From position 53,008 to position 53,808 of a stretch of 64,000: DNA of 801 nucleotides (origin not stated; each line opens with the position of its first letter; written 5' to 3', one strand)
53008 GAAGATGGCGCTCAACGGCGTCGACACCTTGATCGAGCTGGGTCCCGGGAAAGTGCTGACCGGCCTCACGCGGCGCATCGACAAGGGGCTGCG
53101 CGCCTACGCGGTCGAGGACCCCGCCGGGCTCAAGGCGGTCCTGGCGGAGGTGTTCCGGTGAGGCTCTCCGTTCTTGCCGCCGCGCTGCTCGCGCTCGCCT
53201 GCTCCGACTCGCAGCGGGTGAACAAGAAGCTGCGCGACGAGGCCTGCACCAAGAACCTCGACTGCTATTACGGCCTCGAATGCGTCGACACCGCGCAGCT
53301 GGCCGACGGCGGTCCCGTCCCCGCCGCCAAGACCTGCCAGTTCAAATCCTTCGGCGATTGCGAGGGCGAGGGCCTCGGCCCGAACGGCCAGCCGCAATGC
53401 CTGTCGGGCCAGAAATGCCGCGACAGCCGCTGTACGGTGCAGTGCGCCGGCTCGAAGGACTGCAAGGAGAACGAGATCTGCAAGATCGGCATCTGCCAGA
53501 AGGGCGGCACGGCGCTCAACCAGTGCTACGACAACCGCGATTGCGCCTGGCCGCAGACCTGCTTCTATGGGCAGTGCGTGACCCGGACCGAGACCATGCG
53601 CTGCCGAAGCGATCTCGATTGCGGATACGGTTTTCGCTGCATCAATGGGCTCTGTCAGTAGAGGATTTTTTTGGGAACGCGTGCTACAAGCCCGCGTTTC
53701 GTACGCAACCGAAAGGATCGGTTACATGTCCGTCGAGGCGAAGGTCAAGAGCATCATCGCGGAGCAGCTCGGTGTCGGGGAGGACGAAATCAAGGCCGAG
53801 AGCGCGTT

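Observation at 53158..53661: fabG slot of the fatty-acid synthesis cluster occupied by a translationally coupled Cys-repeat lipoprotein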

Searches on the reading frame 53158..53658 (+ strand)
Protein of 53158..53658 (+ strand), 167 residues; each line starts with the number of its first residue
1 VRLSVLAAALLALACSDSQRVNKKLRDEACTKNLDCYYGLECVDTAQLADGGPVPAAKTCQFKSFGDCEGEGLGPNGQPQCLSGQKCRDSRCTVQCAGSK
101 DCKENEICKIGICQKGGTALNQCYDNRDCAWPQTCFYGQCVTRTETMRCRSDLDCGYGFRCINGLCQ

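Call 5: search_protein_families(library=pfam, proteins=[window:53158-53658:+], max_evalue=1)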
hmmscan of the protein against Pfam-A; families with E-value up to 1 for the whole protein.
window:53158-53658:+ (167 aa): 3 families
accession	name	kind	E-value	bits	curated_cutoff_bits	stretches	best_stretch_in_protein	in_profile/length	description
PF23416.1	DUF7107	-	2.3e-09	37.9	24.6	2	95-141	1-47/48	Domain of unknown function (DUF7107)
PF04706.18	Dickkopf_N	-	0.0038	18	25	1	122-167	1-51/51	Dickkopf N-terminal cysteine-rich region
PF08093.16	Toxin_23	-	0.8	10.3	22.2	0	122-142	8-29/30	Magi 5 toxic peptide family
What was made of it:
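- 53443..53496 (+): Module 3 (aa 96-113, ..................). The Pfam DUF7107 match covers residues 95-141 (call 5).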

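Call 6: search_protein_families(library=ncbifam, proteins=[window:53158-53658:+], max_evalue=1)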
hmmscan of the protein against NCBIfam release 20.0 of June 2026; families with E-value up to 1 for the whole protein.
window:53158-53658:+ (167 aa): 1 family
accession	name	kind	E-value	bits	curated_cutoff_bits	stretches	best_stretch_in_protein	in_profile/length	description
TIGR04201.1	Myxo_Cys_RPT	repeat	0.0066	16.5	25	1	149-166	5-22/22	Cys-rich repeat-containing protein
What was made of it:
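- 53602..53655 (+): Module 5 (aa 149-166, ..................). The protein ends one residue after its last Cys. Weak TIGR04201 match at 149-166, 16.5 bits against a cut-off of 25 (call 6).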

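Call 8: find_homologous_proteins(query=window:53158-53658:+, max_evalue=0.001)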
Query seq(167 aa) (167 aa): 68 proteins with E <= 0.001 among 189 candidates.
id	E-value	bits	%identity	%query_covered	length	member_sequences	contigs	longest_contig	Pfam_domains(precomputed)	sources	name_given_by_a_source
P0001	2.7e-94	332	86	92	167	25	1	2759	PF23416.2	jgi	jgi:hypothetical protein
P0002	1.5e-81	290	79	92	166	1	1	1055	PF23416.2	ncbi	-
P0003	1.6e-70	254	67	100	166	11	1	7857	PF23416.2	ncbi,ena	-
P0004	4.8e-69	250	66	100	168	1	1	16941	PF23416.2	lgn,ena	-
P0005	5.7e-69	249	66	99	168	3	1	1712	PF23416.2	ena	-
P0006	5.6e-68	246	70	92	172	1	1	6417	PF23416.2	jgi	jgi:hypothetical protein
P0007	9.1e-68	246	69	90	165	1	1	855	PF23416.2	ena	-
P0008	3.8e-67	243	66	100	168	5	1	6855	PF23416.2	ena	-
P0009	1.6e-66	241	64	100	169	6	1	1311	PF23416.2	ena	-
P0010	1.6e-65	238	66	90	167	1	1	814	PF23416.2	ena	-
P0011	4.1e-64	234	64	98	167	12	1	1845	PF23416.2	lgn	-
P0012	1.3e-63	232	63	100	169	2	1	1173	PF23416.2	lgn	-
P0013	6.1e-63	230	65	92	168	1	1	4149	PF23416.2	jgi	jgi:hypothetical protein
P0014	6.4e-63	230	67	93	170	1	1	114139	PF23416.2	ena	-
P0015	7.6e-63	229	65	100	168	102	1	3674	PF23416.2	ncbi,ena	ncbi:MAG TPA: hypothetical protein VIH51_11000 [Myxococcales bacterium]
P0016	1.1e-62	229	63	100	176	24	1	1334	PF23416.2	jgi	jgi:hypothetical protein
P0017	1.2e-62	229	66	86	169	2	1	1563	PF23416.2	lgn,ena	-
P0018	1.6e-62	228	63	100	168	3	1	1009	PF23416.2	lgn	-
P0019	1.9e-62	228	67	86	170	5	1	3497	PF23416.2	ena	-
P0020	2.1e-62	228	58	100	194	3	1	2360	PF23416.2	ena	-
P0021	2.1e-62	228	65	92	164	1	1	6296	PF23416.2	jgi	jgi:Cys-rich repeat protein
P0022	3.5e-62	227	66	86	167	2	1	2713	PF23416.2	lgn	-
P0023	6.1e-62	227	61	92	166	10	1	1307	PF23416.2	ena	-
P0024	6.8e-62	226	65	88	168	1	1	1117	PF23416.2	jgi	jgi:hypothetical protein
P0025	1.9e-61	225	63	92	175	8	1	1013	PF23416.2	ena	-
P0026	2.7e-61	224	64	100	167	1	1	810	PF23416.2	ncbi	-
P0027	3.1e-61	224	63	99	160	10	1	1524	PF23416.2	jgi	jgi:Cys-rich repeat protein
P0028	3.1e-61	224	61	100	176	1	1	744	PF23416.2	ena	-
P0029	6.7e-61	223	64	86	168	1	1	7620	PF23416.2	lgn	-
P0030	1.4e-60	222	62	92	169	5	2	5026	PF23416.2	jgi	-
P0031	1.8e-60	222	62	100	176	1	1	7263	PF23416.2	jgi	jgi:hypothetical protein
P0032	5.8e-60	220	56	99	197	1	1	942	PF23416.2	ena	-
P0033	1.8e-59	219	69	86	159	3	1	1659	PF23416.2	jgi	jgi:hypothetical protein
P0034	2.5e-59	218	49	99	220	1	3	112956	PF23416.2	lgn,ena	-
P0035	5.7e-59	217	66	86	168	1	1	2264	PF23416.2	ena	-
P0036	9.3e-59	216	67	86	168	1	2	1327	PF23416.2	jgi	jgi:hypothetical protein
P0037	2.8e-58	215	62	86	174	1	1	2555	PF23416.2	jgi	jgi:hypothetical protein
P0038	1.0e-57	213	63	92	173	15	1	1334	PF23416.2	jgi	-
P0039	1.1e-57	213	61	90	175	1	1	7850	PF23416.2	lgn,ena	-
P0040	3.3e-57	211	56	100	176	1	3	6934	PF23416.2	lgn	-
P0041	5.3e-57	210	61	100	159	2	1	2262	PF23416.2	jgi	jgi:hypothetical protein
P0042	6.2e-57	210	60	92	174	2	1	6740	PF23416.2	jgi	jgi:hypothetical protein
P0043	8.4e-57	210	63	90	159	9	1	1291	PF23416.2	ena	-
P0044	9.8e-57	210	55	99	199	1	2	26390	PF23416.2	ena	-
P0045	3.4e-56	208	60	92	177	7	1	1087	PF23416.2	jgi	jgi:hypothetical protein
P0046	7.4e-56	207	61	98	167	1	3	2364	PF23416.2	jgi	-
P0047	8.5e-56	207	58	90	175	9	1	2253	PF23416.2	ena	-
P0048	1.4e-55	206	58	92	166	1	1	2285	PF23416.2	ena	-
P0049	5.8e-55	204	63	91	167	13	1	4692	PF23416.2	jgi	-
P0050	4.9e-54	201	59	100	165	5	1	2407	PF23416.2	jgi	jgi:hypothetical protein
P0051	1.3e-53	199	51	90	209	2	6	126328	-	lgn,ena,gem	-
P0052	1.9e-53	199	56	100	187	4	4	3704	PF23416.2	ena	-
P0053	1.3e-52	196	56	99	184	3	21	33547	PF23416.2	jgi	jgi:hypothetical protein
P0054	9.7e-52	193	57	100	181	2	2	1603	PF23416.2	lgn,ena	-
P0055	3.6e-51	191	58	99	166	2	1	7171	PF23416.2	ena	-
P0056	1.3e-50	190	55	98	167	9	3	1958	PF23416.2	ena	-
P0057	3.7e-50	188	55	100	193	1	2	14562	PF23416.2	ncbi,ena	-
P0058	2.0e-46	176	54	100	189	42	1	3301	PF23416.2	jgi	-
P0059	2.6e-46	176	53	99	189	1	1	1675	PF23416.2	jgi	jgi:hypothetical protein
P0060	1.0e-45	174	55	98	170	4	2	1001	PF23416.2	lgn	-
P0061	1.0e-44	170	60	83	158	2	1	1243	PF23416.2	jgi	jgi:hypothetical protein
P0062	3.8e-43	165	53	99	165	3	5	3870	PF23416.2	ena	-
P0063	3.5e-42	162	52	97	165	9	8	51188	PF23416.2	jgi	jgi:hypothetical protein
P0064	9.3e-42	161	52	92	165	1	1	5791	PF04706.19,PF23416.2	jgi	jgi:hypothetical protein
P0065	2.2e-38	150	54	83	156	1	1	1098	PF23416.2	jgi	jgi:hypothetical protein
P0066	2.3e-38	150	68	59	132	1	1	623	PF23416.2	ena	-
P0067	3.1e-38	149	48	99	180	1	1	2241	PF23416.2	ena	-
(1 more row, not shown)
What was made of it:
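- Checked: There are 68 homologue clusters at 47-86% identity (call 8).
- There are 68 homologue clusters (call 8).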

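Call 10: find_encoding_contigs(protein=P0014, flank=8000, max_places=2)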
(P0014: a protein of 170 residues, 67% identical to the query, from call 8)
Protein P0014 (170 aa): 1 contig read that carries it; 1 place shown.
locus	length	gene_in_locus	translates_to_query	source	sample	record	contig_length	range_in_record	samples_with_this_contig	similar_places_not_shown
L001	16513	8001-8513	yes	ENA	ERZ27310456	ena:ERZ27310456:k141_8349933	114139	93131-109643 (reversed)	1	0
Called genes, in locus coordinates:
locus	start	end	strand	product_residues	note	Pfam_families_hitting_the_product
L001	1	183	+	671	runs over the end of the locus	PF08448:PAS_4, PF00512:HisKA, PF02518:HATPase_c, PF00072:Response_reg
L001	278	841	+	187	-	PF08534:Redoxin, PF00578:AhpC-TSA, PF13098:Thioredoxin_2 (faint), PF00085:Thioredoxin, PF13905:Thioredoxin_8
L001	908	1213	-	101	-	-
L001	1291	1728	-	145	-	PF10604:Polyketide_cyc2, PF03364:Polyketide_cyc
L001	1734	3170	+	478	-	-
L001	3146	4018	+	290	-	PF00891:Methyltransf_2 (weak)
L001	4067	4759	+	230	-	PF02620:YceD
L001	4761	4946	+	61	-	PF01783:Ribosomal_L32p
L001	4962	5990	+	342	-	PF02504:FA_synthesis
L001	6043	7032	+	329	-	PF00108:Thiolase_N, PF08545:ACP_syn_III, PF08541:ACP_syn_III_C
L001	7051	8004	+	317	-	PF00698:Acyl_transf_1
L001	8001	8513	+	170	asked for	PF23416:DUF7107 (weak)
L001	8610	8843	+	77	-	PF00550:PP-binding, PF14573:PP-binding_2 (weak)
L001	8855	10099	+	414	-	PF00109:ketoacyl-synt, PF02801:Ketoacyl-synt_C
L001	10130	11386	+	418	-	PF00464:SHMT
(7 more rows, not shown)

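Call 11: find_encoding_contigs(protein=P0051, flank=8000, max_places=2)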
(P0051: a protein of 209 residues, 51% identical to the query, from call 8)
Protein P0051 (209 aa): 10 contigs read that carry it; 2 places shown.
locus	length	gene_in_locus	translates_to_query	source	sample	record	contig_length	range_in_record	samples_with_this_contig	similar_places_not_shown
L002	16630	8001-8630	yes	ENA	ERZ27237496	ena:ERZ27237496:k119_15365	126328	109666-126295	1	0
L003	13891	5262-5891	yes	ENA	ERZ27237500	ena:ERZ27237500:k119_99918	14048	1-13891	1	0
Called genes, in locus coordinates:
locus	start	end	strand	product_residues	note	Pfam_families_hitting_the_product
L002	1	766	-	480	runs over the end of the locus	PF00672:HAMP, PF00211:Guanylate_cyc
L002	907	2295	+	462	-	-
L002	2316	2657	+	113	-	PF09723:Zn_ribbon_8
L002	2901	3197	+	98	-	PF00043:GST_C (weak)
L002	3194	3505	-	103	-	-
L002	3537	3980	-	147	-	PF10604:Polyketide_cyc2, PF03364:Polyketide_cyc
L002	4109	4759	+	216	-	PF02620:YceD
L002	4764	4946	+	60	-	PF01783:Ribosomal_L32p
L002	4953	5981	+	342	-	PF02504:FA_synthesis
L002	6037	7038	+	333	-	PF00109:ketoacyl-synt (faint), PF00108:Thiolase_N, PF08545:ACP_syn_III, PF08541:ACP_syn_III_C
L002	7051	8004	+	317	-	PF00698:Acyl_transf_1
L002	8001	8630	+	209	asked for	-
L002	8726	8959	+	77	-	PF00550:PP-binding, PF14573:PP-binding_2 (weak)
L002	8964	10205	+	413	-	PF00109:ketoacyl-synt, PF02801:Ketoacyl-synt_C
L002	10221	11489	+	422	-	PF00464:SHMT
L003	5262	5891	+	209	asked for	-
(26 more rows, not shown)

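Call 13: find_related_loci(query=A1, collection=genome_contigs, flank=6000)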
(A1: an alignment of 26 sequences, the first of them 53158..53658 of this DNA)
Query A1 (167 aa) in genome_contigs; peptide patterns used: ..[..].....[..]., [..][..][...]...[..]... (x = any residue, [..] = any of these).
82 stretches matched a pattern; 27 encode a relative of the query (tblastn E <= 1e-3); 26 distinct loci.
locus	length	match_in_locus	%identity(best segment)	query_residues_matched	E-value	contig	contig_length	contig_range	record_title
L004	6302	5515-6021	62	1-167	1e-70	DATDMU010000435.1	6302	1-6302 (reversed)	MAG TPA_asm: Myxococcales bacterium isolate SMAG_U419 k141_1064225, whole genome shotgun sequence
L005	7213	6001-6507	62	1-167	7e-70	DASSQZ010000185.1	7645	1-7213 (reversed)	MAG TPA_asm: Myxococcales bacterium isolate SMAG_U476 k141_1633005, whole genome shotgun sequence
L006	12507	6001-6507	60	1-167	2e-69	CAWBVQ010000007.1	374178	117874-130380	MAG: uncultured delta proteobacterium isolate MFD08416.bin.2.80 genome assembly, contig: contig_23927, whole genome shot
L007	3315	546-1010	63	15-167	2e-66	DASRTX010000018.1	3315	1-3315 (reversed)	MAG TPA_asm: Myxococcales bacterium isolate SMAG_U7511 k141_1855391, whole genome shotgun sequence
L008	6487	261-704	66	21-167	2e-65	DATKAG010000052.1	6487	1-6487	MAG TPA_asm: Myxococcales bacterium isolate SMAG_U15199 k141_33960, whole genome shotgun sequence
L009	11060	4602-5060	62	15-167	2e-63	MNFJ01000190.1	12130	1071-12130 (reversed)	MAG: Deltaproteobacteria bacterium 13_1_40CM_4_68_19 13_1_40cm_4_scaffold_4446, whole genome shotgun sequence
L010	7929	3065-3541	62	1-167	7e-63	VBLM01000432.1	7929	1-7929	MAG: Deltaproteobacteria bacterium isolate DP_35 14_0903_13_30cm_scaffold_3839121, whole genome shotgun sequence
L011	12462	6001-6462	65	15-167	3e-62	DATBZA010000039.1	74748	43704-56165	MAG TPA_asm: Myxococcales bacterium isolate SMAG_U7607 k141_658982, whole genome shotgun sequence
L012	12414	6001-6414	66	24-167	2e-62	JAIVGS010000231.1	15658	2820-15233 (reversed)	MAG: Myxococcales bacterium isolate MAG102 MTG102_984, whole genome shotgun sequence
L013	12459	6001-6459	63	14-166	2e-60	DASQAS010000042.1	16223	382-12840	MAG TPA_asm: Myxococcales bacterium isolate SMAG_U11651 k141_1182490, whole genome shotgun sequence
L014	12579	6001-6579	54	1-167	2e-58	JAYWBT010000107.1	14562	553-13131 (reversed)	MAG: Deltaproteobacteria bacterium isolate GL93_UP_metabinner_28_sub GL93_UP_metabinner_28_sub_106, whole genome shotgun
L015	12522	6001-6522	54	5-167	1e-56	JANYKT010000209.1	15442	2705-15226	MAG: Deltaproteobacteria bacterium isolate GL140_5_metabinner_43_sub GL140_5_k141_2226171, whole genome shotgun sequence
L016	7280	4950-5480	57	3-167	3e-56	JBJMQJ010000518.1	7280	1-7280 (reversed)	MAG: Myxococcales bacterium isolate H1_18_all_fractions_conc_118_70_14 k255_7215896, whole genome shotgun sequence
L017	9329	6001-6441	60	24-167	6e-56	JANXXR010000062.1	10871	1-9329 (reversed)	MAG: Deltaproteobacteria bacterium isolate GL140_3_metabat_160_sub GL140_3_k141_627535, whole genome shotgun sequence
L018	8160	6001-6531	55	3-167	3e-55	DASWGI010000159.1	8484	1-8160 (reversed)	MAG TPA_asm: Myxococcales bacterium isolate SMAG_U2812 k141_1975047, whole genome shotgun sequence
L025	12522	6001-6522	46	15-167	2e-43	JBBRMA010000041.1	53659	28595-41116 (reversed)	MAG: Myxococcales bacterium isolate La1_maxbin2.464 LA1C_X2.464_k141_702183L_53659_cov_28.9832, whole genome shotgun seq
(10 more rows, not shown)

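Call 20: predict_structure(alignment_id=A1)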
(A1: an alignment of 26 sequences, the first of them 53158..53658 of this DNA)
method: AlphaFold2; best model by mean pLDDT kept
length: 167 residues; sequences in the alignment: 26
mean_pLDDT: 73.8   pTM: 0.56
mean pLDDT of the five models: 73.8, 73.6, 72.7, 72.3, 71.4
residues with pLDDT >= 90: 0; 70-90: 108; 50-70: 51; < 50: 8
segments of 3 or more residues with pLDDT < 50: 16-19, 50-53
pLDDT, mean of each block of 10 residues (from residue 1): 62 53 80 84 68 62 85 70 81 85 83 73 81 78 62 75 73
secondary structure, 60 per line:
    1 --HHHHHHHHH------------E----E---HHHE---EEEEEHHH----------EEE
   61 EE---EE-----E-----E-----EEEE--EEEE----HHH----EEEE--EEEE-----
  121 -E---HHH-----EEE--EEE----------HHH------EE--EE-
elements in order: H3-11 E40-44 E58-62 E85-88 E91-94 E106-109 E112-115 E134-136 E139-141

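Call 22: search_solved_structures(query=A1, max_evalue=10, show_alignments=3)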
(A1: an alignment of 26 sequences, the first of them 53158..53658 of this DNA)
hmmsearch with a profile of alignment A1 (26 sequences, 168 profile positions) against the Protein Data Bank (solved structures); distinct sequences matched with E-value up to 10: 1.
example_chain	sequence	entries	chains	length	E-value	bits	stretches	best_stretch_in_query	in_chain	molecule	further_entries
3fju_B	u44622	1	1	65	0.75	12.8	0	81-114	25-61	Carboxypeptidase A inhibitor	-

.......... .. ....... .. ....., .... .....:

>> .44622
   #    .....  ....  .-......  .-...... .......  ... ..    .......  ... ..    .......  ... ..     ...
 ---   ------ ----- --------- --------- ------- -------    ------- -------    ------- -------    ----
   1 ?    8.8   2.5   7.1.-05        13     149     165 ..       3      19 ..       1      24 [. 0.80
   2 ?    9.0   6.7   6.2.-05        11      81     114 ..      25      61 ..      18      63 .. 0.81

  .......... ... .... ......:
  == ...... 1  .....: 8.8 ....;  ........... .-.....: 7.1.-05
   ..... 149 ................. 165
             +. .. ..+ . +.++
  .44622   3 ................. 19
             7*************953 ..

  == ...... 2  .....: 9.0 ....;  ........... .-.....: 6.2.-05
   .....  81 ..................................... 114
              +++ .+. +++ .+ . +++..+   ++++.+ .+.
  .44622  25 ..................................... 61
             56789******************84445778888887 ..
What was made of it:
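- Its E value is 0.75 (call 22).
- Tried and rejected: The PDB profile search gave one hit at E 0.75 (call 22).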

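Call 24: fold_search(model_id=the predicted structure, library=pdb)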
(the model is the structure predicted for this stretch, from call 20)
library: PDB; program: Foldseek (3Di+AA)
matches with E <= 10: 59; with E <= 0.001: 0
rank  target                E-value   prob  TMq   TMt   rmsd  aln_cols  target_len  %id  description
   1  3s8v_X                1.3e-01  0.28  0.17  0.34  11.0        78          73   24  Crystal structure of LRP6-Dkk1 complex (released 2011-10-26)
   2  7rz3_MODEL_1_A        2.6e-01  0.28  0.19  0.34   8.4        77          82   22  The solution structure of remipede double-ICK toxin phi-Xibalbin3-Xt3a (released 2022-08-31)
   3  2n8f_MODEL_1_A        3.6e-01  0.13  0.15  0.28  10.8        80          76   18  Chemical shift assignments and structure calculation of spider toxin pi-hexatoxin-Hi1a (released 2016-10-19)
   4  1imt_MODEL_1_A        7.4e-01  0.18  0.18  0.34  10.1        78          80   15  MAMBA INTESTINAL TOXIN 1, NMR, 39 STRUCTURES (released 1999-04-20)
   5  5o57_MODEL_1_A        7.4e-01  0.14  0.15  0.25  10.9        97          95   14  Solution Structure of the N-terminal Region of Dkk4 (released 2018-06-13)
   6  2n8k_MODEL_1_A        9.0e-01  0.08  0.17  0.29  10.5        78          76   19  Chemical Shift Assignments and Structure Determination for spider toxin, U33-theraphotoxin-Cg1c (released 2016-08-31)
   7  1pcn                  1.1e+00  0.14  0.22  0.36  10.2        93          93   14  SOLUTION STRUCTURE OF PORCINE PANCREATIC PROCOLIPASE AS DETERMINED FROM 1H HOMONUCLEAR TWO-AND THREE-DIMENSIONAL NMR (released 1994-12-20)
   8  3gis_X                1.2e+00  0.06  0.15  0.19  10.2        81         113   18  Crystal Structure of Na-free Thrombin in Complex with Thrombomodulin (released 2009-08-18)
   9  8oz3_C                1.2e+00  0.03  0.12  0.14  14.8       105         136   15  Crystal structure of scFv ATOR 1017 bound to human 4-1BB (released 2024-03-13)
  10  1lpb_A                1.9e+00  0.11  0.19  0.33  10.6        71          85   20  THE 2.46 ANGSTROMS RESOLUTION STRUCTURE OF THE PANCREATIC LIPASE COLIPASE COMPLEX INHIBITED BY A C11 ALKYL PHOSPHONATE (released 1994-11-01)
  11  4c8v_D                2.1e+00  0.03  0.14  0.19  14.0       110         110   14  Xenopus RSPO2 Fu1-Fu2 crystal form I (released 2013-11-20)
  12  5to3_B                2.1e+00  0.03  0.13  0.07  17.4       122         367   16  Crystal structure of thrombin mutant W215A/E217A fused to EGF456 of thrombomodulin via a 31-residue linker and bound t (released 2017-03-29)
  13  2qsk                  2.3e+00  0.06  0.13  0.22  11.4        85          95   22  Atomic-resolution crystal structure of the Recombinant form of Scytovirin (released 2007-11-27)
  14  5z5k_B                2.4e+00  0.21  0.17  0.37   3.2        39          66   20  Structure of the DCC-Draxin complex (released 2018-06-20)
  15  1eth_B                2.6e+00  0.09  0.16  0.29  11.4        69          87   14  TRIACYLGLYCEROL LIPASE/COLIPASE COMPLEX (released 1996-12-07)
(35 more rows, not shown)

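Call 38: search_protein_representatives(alignment_id=A1)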
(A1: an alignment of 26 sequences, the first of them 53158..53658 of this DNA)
Query: 26 sequences, 168 profile positions. Proteins with E-value up to 0.001 (for the whole library): 145; up to 1e-10: 26; up to 1e-30: 6. The best 145 are listed.
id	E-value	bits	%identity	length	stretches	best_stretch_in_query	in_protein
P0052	5.5e-67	241.0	-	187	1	15-168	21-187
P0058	1.3e-64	233.4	-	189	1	6-168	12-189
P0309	4.6e-55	202.2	-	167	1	11-168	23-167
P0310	3.9e-49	183.0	-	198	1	6-168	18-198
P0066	2.3e-44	167.4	-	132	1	70-168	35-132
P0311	4.0e-40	153.6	-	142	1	68-168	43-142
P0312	2.2e-24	102.4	-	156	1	4-167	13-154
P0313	7.4e-22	94.2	-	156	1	4-167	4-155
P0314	2.2e-20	89.4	-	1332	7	81-167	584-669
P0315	6.3e-19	84.6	-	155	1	6-167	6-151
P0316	1.9e-18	83.1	-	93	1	1-68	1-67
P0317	3.0e-18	82.4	-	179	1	22-106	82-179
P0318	3.7e-18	82.2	-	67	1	120-168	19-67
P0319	2.9e-17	79.2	-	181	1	3-167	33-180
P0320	3.9e-17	78.8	-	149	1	7-167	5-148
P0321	6.3e-17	78.1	-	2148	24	96-167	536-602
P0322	7.7e-17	77.9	-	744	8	96-167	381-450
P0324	9.5e-15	71.1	-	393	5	97-167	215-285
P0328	1.8e-12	63.6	-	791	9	96-167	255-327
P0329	2.6e-12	63.1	-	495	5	94-168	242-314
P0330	3.1e-12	62.9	-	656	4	78-167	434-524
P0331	8.3e-12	61.5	-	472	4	96-162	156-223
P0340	6.3e-09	52.1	-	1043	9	96-167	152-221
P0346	4.4e-08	49.4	-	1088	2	67-167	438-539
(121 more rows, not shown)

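Call 41: find_related_loci(query=A2, collection=metagenome_contigs, flank=5000)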
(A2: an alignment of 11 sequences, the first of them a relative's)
Query A2 (156 aa) in metagenome_contigs; peptide patterns used: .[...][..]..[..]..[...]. (x = any residue, [..] = any of these).
17 stretches matched a pattern; 2 encode a relative of the query (tblastn E <= 1e-3); 2 distinct loci.
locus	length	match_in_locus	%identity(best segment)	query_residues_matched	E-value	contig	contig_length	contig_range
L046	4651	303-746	46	9-156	1e-34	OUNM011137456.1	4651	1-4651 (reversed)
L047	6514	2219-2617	49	15-156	2e-33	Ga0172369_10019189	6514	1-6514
